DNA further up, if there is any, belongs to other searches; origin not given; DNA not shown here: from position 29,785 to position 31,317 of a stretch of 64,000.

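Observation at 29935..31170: ABC/AAA_21-type ATPase translationally spliced between carA and carB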

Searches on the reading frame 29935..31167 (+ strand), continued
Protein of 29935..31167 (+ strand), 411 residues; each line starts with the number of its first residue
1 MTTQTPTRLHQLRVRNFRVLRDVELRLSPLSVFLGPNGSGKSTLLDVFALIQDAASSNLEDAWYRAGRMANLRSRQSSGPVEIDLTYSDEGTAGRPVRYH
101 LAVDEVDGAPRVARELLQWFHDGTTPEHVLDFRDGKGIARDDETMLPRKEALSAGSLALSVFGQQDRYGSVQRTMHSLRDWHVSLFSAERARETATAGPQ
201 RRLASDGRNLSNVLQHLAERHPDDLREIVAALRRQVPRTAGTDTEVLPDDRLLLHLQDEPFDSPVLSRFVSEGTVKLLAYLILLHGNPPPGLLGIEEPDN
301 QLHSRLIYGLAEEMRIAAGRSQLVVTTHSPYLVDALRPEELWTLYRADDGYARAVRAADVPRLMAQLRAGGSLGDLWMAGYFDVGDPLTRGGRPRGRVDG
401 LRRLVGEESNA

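Call 53: search_protein_families(library=pfam, proteins=[L012:4102-4767:-, L012:8297-8686:+, L005:4399-5682:-, L005:3359-4267:+, L007:4901-5440:+, L007:4064-4462:+, L008:5133-5720:-, L008:8419-9525:-, L009:4746-5792:+, L009:7547-8128:-], max_evalue=0.0001)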
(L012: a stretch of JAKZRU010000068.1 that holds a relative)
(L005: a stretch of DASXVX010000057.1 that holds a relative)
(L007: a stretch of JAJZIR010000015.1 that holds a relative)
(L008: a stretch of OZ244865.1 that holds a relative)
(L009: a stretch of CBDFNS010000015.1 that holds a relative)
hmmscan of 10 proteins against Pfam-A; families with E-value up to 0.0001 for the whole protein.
L012:4102-4767:- (222 aa): 3 families
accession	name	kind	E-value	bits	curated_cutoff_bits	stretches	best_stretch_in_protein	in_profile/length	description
PF00406.28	ADK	-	5.9e-52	176.2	26.8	1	7-192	2-149/151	Adenylate kinase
PF13207.12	AAA_17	-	1.2e-24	87.6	27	1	7-129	1-123/136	AAA domain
PF05191.20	ADK_lid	-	2e-13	50.4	26.6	1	128-165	1-36/36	Adenylate kinase, active site lid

L012:8297-8686:+ (130 aa): 0 families

L005:4399-5682:- (428 aa): 0 families

L005:3359-4267:+ (303 aa): 1 family
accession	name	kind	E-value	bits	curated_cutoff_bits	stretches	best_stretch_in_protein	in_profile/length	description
PF01520.23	Amidase_3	-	1.7e-29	103.5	27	1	85-292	1-172/174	N-acetylmuramoyl-L-alanine amidase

L007:4901-5440:+ (180 aa): 0 families

L007:4064-4462:+ (133 aa): 1 family
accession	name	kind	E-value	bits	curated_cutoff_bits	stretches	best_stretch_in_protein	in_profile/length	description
PF02566.24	OsmC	-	6.1e-06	27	27.5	1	86-122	1-37/100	OsmC-like protein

L008:5133-5720:- (196 aa): 0 families

L008:8419-9525:- (369 aa): 0 families

L009:4746-5792:+ (349 aa): 2 families
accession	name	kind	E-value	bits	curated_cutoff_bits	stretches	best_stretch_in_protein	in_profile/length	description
PF00185.30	OTCace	-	1.7e-54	184.5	29.4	1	173-345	3-156/157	Aspartate/ornithine carbamoyltransferase, Asp/Orn binding domain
PF02729.26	OTCace_N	-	3.8e-47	160.5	29.9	1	24-164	1-148/148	Aspartate/ornithine carbamoyltransferase, carbamoyl-P binding domain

L009:7547-8128:- (194 aa): 0 families

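Call 57: find_encoding_contigs(protein=P0011, flank=5000, max_places=1)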
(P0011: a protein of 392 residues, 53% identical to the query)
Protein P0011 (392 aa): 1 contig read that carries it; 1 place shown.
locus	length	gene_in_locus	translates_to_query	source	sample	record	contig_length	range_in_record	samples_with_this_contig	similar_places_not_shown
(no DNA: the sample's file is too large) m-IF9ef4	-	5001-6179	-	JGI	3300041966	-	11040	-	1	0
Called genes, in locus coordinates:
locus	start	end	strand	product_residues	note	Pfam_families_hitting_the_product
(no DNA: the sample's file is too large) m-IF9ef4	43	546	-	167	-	PF13560:HTH_31 (weak), PF01381:HTH_3, PF21179:BldD-like_C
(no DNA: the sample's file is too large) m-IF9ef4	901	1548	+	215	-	PF00156:Pribosyltran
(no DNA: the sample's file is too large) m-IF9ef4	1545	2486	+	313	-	PF02729:OTCace_N, PF00185:OTCace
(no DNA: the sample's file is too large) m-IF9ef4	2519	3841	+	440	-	PF07969:Amidohydro_3 (faint), PF01979:Amidohydro_1, PF12890:DHOase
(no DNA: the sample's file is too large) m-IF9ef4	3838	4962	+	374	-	PF00988:CPSase_sm_chain, PF00117:GATase, PF07722:Peptidase_C26 (weak)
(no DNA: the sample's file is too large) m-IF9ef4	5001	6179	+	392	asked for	PF02463:SMC_N (faint), PF13175:AAA_15 (weak), PF13476:AAA_23, PF13304:AAA_21, PF13175:AAA_15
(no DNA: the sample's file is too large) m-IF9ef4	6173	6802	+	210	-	?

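Call 58: find_encoding_contigs(protein=P0041, flank=5000, max_places=1)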
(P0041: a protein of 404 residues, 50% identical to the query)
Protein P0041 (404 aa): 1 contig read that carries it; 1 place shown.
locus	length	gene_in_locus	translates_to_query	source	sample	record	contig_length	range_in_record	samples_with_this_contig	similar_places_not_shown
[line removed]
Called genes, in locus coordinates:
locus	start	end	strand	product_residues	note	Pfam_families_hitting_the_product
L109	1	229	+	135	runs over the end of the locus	PF01029:NusB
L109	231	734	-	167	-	PF13560:HTH_31 (weak), PF01381:HTH_3 (faint), PF21179:BldD-like_C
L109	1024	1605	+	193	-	PF00156:Pribosyltran, PF14681:UPRTase (faint)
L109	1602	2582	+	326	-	PF02729:OTCace_N, PF00185:OTCace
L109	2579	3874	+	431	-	PF01979:Amidohydro_1, PF12890:DHOase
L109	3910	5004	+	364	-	PF00988:CPSase_sm_chain, PF00117:GATase, PF07722:Peptidase_C26 (faint)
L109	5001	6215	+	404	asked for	PF02463:SMC_N (weak), PF13175:AAA_15, PF13476:AAA_23, PF13304:AAA_21, PF13175:AAA_15 (weak)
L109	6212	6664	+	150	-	PF14103:DUF4276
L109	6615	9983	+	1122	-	PF25596:CPSase_L_D1, PF01071:GARS_A (faint), PF02786:CPSase_L_D2, PF02787:CPSase_L_D3, PF25596:CPSase_L_D1, PF02222:ATP-grasp (weak), PF02786:CPSase_L_D2, PF02142:MGS, +4 more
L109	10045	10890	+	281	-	PF00215:OMPdecase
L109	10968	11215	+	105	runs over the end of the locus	PF22525:H2TH_5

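Call 59: find_encoding_contigs(protein=P0015, flank=5000, max_places=1)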
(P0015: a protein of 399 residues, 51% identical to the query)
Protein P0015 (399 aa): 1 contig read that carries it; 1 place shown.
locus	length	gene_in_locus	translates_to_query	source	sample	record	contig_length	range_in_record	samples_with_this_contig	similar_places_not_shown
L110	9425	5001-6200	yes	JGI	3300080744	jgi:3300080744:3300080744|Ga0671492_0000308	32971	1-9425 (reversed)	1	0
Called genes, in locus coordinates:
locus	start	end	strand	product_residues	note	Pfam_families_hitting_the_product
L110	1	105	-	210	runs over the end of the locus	PF12079:DUF3558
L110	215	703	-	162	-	PF13560:HTH_31, PF01381:HTH_3, PF21179:BldD-like_C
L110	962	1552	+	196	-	PF00156:Pribosyltran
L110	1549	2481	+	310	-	PF02729:OTCace_N, PF00185:OTCace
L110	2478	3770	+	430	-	PF07969:Amidohydro_3 (faint), PF01979:Amidohydro_1, PF12890:DHOase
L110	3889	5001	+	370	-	PF00988:CPSase_sm_chain, PF07722:Peptidase_C26 (faint), PF00117:GATase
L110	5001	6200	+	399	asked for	PF02463:SMC_N (faint), PF13175:AAA_15 (weak), PF13476:AAA_23, PF13304:AAA_21, PF13175:AAA_15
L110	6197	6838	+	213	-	PF14103:DUF4276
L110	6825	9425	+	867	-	?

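Call 65: search_protein_families(library=padloc, proteins=[L001:9203-9829:+, L003:9203-9841:+, L109:6212-6661:+], max_evalue=0.001)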
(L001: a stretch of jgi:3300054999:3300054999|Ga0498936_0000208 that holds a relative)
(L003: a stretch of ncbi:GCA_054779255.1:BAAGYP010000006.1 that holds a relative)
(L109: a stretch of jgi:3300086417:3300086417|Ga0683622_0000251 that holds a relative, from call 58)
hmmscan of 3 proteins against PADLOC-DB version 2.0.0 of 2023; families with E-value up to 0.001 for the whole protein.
L001:9203-9829:+ (209 aa): 10 families
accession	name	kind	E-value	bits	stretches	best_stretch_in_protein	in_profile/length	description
PDLC04202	HEC-01B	-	1.5e-78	261.5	1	1-203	1-201/204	-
PDLC04205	HEC-01B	-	1.4e-30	104.6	1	1-201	1-211/213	-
PDLC04206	HEC-01B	-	1.4e-25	88.5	1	38-202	54-215/219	-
PDLC04143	HEC-01A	-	1.1e-20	72.1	1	4-205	5-186/190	-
PDLC04203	HEC-01B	-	1.6e-10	39.4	1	29-163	43-163/176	-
PDLC04196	HEC-01B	-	2.5e-07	28.9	1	5-204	6-193/197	-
PDLC04200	HEC-01B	-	2e-06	25.8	1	7-204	10-207/218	-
PDLC04204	HEC-01B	-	5.7e-06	24.4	1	63-161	82-166/174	-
PDLC04191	HEC-01B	-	2.1e-05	22.6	1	102-190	89-170/192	-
PDLC04185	HEC-01B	-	0.00045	18.3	1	101-188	88-168/188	-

L003:9203-9841:+ (213 aa): 10 families
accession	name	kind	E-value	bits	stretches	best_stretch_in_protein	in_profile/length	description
PDLC04202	HEC-01B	-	8.2e-85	282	1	7-204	3-201/204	-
PDLC04205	HEC-01B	-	4.5e-35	119.3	1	7-202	3-211/213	-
PDLC04206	HEC-01B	-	2.4e-29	100.7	1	7-203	3-215/219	-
PDLC04143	HEC-01A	-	4.6e-29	99.4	1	9-206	6-186/190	-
PDLC04203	HEC-01B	-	6.1e-14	50.5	1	6-167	2-166/176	-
PDLC04204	HEC-01B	-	2.3e-07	28.9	1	42-161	57-165/174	-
PDLC04200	HEC-01B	-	5.1e-07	27.7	1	65-209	76-211/218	-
PDLC04196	HEC-01B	-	2.8e-05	22.2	1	18-205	15-193/197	-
PDLC04194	HEC-01B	-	7.4e-05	20.6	1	5-126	4-109/204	-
PDLC04191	HEC-01B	-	0.00097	17.2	0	106-187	92-166/192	-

L109:6212-6661:+ (150 aa): 9 families
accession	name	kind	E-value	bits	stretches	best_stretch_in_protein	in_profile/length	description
PDLC04202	HEC-01B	-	2.1e-58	195.7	2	23-141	84-201/204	-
PDLC04205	HEC-01B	-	2.6e-26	90.7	1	36-139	104-211/213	-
PDLC04206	HEC-01B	-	3.6e-22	77.3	1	39-138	108-213/219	-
PDLC04143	HEC-01A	-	3.7e-18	63.8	1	35-142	84-185/190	-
PDLC04204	HEC-01B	-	9.4e-06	23.7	1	44-96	115-163/174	-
PDLC04203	HEC-01B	-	2.2e-05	22.7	1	31-100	97-162/176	-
PDLC04191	HEC-01B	-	4.3e-05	21.6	1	44-127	93-169/192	-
PDLC04185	HEC-01B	-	0.00019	19.6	1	44-129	93-171/188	-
PDLC04200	HEC-01B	-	0.00085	17.2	1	31-142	102-207/218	-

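Call 66: list_cluster_members(proteins=[P0001, P0008])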
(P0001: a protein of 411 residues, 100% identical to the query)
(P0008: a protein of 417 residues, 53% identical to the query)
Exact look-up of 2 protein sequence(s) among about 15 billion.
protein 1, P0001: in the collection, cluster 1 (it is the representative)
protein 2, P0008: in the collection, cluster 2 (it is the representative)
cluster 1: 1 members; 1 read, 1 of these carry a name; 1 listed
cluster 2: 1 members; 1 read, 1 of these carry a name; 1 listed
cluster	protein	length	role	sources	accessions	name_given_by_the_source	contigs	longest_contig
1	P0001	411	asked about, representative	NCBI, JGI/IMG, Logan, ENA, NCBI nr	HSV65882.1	MAG TPA: AAA family ATPase [Mycobacteriales bacterium] | AAA family ATPase [Mycobacteriales bacterium]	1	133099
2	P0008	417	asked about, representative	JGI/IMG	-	predicted ATPase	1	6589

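Call 74: search_dna_similar(query=window:29935-31167:+, collection=plasmids, mode=protein, max_evalue=1e-20, max_rows=15)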
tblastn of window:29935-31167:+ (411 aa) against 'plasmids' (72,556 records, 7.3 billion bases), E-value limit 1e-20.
Records with a match: 10; places in all: 10; records where one place covers at least 80% of the query: 10.
Best place of each record, by identity: <60% 10.
By first word of the organism name: Synechocystis 4; Meiothermus 1; Aeromonas 1; Persicobacter 1; Pseudanabaena 1; Pseudomonas 1; Rahnella 1.
By predicted mobility (MOB-suite, as given by PLSDB): non-mobilizable 8; conjugative 2.
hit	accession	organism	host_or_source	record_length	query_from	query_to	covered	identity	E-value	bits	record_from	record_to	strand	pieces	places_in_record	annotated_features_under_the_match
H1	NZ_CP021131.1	Meiothermus taiwanensis WR-220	-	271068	6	389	93%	48.2%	3e-100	333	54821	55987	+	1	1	AAA family ATPase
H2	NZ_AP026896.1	Aeromonas caviae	Microbe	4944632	2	387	94%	36.2%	2e-58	213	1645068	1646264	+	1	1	none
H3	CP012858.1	Persicobacter sp. JZB09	cell culture,soil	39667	8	388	93%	32.6%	4e-52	195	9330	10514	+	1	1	record has no annotation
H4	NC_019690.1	Pseudanabaena sp. PCC 7367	-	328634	8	382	91%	32.9%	2e-50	189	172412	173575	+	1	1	AAA family ATPase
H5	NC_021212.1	Pseudomonas sp. GLE121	Ecology Glacier ice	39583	8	383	91%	32.8%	1e-58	214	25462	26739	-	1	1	AAA family ATPase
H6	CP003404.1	Rahnella aquatilis HX2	-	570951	9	383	91%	32.8%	4e-57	209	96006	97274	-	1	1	hypothetical protein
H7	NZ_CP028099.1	Synechocystis sp. IPPAS B-1465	axenic culture,Synechocystis sp. GT-L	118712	8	383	91%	32.1%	2e-47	181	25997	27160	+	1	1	AAA family ATPase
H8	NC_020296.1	Synechocystis sp. PCC 6803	-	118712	8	383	91%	32.1%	2e-47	181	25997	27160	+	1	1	AAA family ATPase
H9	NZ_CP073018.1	Synechocystis sp. PCC 6803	cell culture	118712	8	383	91%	32.1%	2e-47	181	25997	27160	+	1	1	AAA family ATPase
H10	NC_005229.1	Synechocystis sp. PCC 6803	-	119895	8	383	91%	32.1%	2e-47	181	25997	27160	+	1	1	AAA family ATPase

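Call 75: search_dna_similar(query=window:29935-31167:+, collection=phages, mode=protein, max_evalue=1e-10, max_rows=10)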
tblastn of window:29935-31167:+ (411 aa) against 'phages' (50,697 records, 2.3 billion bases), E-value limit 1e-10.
Records with a match: 3; places in all: 3; records where one place covers at least 80% of the query: 3.
Best place of each record, by identity: <60% 3.
By first word of the organism name: Bacteriophage 2; Escherichia 1.
By host as written in the record: - 2; Escherichia coli O157:H7 ATCC 43895 1.
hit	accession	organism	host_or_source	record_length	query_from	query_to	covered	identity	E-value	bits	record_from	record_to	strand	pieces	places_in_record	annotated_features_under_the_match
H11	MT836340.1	Bacteriophage sp.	human fecal samples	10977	12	382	90%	31.1%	4e-52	193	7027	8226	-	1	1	record has no annotation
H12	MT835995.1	Bacteriophage sp.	human fecal samples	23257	1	344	84%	27.7%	2e-16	88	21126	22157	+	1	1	record has no annotation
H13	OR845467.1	Escherichia phage ECO95 1-6-1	Escherichia coli O157:H7 ATCC 43895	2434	10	387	92%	24.5%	3e-13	77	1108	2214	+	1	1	record has no annotation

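Call 76: get_annotated_region(hit=H1, flank=5000)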
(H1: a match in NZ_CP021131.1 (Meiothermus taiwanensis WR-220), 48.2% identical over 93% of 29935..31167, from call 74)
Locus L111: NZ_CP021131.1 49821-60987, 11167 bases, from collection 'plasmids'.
description: Meiothermus taiwanensis WR-220 plasmid pMtWR-220, complete sequence
organism: Meiothermus taiwanensis WR-220 (NCBI taxid 1339250)
taxonomy: Bacteria; Deinococcota; Deinococci; Thermales; Thermaceae; Meiothermus; Meiothermus taiwanensis; Meiothermus taiwanensis WR-220
host: -; source: -; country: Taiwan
typing (MOB-suite, as given by PLSDB): non-mobilizable
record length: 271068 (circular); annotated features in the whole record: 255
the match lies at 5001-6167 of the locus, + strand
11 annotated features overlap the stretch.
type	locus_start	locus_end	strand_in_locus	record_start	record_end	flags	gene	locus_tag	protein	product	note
CDS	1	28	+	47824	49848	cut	-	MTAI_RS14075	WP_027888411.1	class I SAM-dependent DNA methyltransferase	-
CDS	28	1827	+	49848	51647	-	-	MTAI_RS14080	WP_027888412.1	DUF262 domain-containing protein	-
CDS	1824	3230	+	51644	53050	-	-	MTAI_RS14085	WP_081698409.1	restriction endonuclease subunit S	GO:0006304 - DNA modification [Evidence IEA]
CDS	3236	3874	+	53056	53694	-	-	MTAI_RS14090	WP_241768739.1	DUF4433 domain-containing protein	-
CDS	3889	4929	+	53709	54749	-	-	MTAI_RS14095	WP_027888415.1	macro domain-containing protein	-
CDS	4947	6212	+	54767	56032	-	-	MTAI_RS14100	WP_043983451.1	AAA family ATPase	-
CDS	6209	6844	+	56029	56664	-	-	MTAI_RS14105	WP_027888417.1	DUF4276 family protein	-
CDS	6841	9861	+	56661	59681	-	-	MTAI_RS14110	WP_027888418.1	type I restriction endonuclease subunit R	-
CDS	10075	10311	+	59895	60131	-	-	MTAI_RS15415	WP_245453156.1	transposase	-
CDS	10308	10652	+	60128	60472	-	-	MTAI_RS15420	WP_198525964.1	hypothetical protein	-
CDS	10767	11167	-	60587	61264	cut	-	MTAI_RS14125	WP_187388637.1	adenine nucleotide alpha hydrolase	-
